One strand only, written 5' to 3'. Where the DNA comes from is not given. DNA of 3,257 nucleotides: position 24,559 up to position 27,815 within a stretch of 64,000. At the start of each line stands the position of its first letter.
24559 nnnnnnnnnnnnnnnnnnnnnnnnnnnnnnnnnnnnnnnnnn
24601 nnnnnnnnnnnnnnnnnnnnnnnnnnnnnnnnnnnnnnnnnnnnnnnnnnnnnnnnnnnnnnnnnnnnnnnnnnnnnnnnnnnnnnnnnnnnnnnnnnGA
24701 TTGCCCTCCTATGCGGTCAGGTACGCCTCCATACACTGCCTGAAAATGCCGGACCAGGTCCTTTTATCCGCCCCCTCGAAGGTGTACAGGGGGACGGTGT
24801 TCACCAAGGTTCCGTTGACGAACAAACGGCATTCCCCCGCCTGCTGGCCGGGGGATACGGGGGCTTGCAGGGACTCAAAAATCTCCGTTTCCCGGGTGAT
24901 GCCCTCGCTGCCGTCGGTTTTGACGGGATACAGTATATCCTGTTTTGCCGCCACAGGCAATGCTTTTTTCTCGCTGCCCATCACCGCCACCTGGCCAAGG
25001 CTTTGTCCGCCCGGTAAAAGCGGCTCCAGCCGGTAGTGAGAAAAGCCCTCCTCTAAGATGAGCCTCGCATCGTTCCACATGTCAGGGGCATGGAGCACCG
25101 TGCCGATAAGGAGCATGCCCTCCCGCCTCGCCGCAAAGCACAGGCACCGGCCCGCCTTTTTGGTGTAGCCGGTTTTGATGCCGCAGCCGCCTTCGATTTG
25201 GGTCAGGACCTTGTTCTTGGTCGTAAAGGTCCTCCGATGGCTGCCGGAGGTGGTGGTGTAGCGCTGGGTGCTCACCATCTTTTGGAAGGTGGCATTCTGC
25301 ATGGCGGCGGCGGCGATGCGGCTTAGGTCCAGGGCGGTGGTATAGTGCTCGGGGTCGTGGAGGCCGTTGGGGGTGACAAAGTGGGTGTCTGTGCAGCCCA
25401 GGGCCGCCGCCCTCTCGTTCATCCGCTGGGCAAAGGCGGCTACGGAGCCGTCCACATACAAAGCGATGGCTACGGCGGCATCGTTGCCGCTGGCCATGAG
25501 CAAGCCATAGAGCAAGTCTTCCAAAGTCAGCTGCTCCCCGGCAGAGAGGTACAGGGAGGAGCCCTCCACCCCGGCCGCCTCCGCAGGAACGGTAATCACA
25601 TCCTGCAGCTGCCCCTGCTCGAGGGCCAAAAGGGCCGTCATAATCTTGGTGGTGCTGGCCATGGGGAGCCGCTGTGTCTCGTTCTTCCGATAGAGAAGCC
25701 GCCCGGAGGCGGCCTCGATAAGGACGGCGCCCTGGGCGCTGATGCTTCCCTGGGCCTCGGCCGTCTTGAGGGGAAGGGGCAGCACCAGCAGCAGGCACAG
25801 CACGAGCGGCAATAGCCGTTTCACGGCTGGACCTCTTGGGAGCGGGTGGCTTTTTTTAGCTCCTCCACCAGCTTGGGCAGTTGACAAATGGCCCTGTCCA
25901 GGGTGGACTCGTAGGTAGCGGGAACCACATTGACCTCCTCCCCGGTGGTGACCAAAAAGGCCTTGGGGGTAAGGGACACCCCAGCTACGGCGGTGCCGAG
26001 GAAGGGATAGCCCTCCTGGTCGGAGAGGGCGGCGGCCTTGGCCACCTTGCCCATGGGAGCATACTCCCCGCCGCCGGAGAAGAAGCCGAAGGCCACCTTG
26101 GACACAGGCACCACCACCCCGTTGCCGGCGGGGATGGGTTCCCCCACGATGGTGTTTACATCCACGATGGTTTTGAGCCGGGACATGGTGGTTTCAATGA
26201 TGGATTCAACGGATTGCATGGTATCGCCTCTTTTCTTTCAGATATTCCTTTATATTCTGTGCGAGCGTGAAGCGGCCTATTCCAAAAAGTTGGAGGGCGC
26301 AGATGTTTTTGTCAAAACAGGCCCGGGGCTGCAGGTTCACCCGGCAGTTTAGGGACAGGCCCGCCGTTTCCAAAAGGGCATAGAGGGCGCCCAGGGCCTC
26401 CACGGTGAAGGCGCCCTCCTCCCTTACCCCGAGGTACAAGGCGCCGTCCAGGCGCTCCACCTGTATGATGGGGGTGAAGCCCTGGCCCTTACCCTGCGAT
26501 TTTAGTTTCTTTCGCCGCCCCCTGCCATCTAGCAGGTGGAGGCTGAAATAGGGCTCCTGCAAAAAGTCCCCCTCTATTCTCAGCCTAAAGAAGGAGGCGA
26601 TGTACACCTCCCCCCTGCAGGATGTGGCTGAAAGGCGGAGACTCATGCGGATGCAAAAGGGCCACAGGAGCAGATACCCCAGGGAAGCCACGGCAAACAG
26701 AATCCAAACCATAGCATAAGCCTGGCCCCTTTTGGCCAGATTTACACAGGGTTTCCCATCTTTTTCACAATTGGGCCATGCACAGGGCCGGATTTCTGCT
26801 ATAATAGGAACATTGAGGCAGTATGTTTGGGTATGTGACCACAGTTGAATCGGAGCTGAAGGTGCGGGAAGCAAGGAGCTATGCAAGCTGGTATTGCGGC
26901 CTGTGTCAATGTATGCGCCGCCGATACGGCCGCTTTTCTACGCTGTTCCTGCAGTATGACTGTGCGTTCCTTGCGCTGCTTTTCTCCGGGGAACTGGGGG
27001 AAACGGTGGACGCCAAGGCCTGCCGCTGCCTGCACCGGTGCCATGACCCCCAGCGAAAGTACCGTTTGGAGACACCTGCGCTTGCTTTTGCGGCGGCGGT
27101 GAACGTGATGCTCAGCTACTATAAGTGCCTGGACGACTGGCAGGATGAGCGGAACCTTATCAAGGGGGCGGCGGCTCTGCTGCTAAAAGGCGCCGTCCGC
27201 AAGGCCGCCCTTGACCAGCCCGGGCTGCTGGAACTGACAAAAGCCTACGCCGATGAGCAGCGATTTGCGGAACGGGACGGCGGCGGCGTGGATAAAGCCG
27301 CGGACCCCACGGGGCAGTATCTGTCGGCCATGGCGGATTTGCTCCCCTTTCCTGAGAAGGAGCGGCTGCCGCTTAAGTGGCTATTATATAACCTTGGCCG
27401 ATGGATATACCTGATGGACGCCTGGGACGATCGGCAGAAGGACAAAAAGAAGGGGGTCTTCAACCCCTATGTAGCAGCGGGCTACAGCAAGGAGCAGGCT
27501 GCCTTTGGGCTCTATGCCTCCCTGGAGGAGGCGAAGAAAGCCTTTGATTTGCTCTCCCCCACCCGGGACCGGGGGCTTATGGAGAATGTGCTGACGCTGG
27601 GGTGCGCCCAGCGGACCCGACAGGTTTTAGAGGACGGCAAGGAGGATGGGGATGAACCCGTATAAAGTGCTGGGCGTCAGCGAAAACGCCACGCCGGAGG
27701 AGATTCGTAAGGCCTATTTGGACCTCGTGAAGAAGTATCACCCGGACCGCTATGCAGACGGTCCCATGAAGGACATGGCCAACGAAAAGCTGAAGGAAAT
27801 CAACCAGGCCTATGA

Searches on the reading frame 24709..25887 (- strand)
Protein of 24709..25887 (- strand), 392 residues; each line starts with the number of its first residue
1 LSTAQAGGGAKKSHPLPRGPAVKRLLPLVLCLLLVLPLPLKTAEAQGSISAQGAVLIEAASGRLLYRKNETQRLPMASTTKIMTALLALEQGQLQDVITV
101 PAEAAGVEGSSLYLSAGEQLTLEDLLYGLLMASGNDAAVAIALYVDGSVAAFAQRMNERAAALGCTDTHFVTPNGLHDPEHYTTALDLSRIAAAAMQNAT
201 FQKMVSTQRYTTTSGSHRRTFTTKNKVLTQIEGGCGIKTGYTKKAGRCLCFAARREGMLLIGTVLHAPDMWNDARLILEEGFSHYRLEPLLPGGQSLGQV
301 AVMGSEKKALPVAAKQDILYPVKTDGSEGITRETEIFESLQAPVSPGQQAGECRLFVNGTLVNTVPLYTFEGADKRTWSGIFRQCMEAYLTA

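Call 50: search_protein_families(library=pfam, proteins=[window:24709-25887:-], max_evalue=0.00001)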
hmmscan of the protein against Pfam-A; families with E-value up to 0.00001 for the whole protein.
window:24709-25887:- (392 aa): 3 families
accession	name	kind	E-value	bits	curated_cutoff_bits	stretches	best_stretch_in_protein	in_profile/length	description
PF00768.25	Peptidase_S11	-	1.7e-57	195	27.6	1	43-268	4-238/239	D-alanyl-D-alanine carboxypeptidase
PF07943.18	PBP5_C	-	4.9e-12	46.3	21.2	1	288-371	4-87/91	Penicillin-binding protein 5, C-terminal domain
PF13354.11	Beta-lactamase2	-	6.1e-09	36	22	1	66-194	13-145/214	Beta-lactamase enzyme family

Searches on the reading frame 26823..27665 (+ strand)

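Call 50: search_protein_families(library=pfam, proteins=[window:26823-27665:+], max_evalue=0.00001)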
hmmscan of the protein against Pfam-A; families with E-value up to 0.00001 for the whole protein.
window:26823-27665:+ (280 aa): 1 family
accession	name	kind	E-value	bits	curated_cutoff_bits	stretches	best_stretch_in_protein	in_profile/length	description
PF18937.5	DUF5685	-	1.3e-64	218.6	26.7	1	1-266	1-271/272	Family of unknown function (DUF5685)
